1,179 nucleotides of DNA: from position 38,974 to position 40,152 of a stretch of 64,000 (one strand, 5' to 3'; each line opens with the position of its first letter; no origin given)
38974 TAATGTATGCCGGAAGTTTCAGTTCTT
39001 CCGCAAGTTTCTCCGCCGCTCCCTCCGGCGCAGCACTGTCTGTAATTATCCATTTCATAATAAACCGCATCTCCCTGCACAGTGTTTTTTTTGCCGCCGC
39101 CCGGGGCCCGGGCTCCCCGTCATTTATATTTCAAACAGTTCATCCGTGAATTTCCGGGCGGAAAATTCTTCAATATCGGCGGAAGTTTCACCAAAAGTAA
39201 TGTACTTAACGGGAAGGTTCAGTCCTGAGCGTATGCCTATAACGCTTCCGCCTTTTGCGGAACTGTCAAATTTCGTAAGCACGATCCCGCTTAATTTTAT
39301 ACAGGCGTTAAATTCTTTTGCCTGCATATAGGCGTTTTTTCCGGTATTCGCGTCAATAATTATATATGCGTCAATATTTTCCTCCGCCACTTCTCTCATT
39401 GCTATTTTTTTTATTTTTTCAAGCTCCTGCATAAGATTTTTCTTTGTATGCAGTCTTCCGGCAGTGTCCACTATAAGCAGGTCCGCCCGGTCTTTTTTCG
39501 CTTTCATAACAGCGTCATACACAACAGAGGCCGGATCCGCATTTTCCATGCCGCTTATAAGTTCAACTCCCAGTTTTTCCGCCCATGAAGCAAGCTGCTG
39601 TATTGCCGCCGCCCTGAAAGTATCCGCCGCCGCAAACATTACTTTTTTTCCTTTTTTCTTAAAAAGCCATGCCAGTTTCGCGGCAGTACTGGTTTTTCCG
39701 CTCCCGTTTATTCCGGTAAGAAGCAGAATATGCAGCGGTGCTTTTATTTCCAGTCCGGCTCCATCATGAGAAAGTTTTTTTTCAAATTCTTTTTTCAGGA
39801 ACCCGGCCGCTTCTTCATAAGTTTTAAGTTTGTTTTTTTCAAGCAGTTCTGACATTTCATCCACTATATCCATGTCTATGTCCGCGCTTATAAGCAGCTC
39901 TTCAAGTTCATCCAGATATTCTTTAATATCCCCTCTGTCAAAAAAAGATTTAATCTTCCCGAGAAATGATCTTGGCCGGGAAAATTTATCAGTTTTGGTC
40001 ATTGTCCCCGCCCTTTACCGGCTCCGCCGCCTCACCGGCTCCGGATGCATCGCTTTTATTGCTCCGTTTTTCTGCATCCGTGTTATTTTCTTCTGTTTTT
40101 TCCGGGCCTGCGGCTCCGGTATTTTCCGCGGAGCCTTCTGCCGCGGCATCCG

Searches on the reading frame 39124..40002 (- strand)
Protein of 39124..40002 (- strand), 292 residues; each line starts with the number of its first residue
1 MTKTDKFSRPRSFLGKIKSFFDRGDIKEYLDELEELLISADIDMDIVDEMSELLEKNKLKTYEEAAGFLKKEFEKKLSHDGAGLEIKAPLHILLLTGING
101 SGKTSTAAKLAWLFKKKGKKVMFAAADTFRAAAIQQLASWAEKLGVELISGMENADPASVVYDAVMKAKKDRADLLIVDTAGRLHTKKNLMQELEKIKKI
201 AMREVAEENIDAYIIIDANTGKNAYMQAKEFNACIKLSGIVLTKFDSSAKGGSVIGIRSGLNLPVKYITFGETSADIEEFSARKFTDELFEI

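Call 73: search_protein_families(library=pfam, proteins=[window:39124-40002:-], max_evalue=0.0001)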
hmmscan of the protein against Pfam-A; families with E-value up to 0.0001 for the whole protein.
window:39124-40002:- (292 aa): 6 families
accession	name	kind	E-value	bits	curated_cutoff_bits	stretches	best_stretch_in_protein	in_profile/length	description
PF00448.28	SRP54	-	1.9e-69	233.7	22.7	1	92-290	3-195/196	SRP54-type protein, GTPase domain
PF13401.12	AAA_22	-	8.5e-07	29.8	27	1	92-199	7-109/130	AAA domain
PF02881.24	SRP54_N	-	5.2e-06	27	22.4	1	21-60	18-57/75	SRP54-type protein, helical bundle domain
PF01656.29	CbiA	-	1.4e-05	25.5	25.4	1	100-249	9-87/125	CobQ/CobB/MinD/ParA nucleotide binding domain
PF13604.12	AAA_30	-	2.3e-05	24.7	27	1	92-188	20-104/191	AAA domain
PF05707.18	Zot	-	9.4e-05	22.4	20.3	0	92-194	2-104/197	Zonular occludens toxin (Zot)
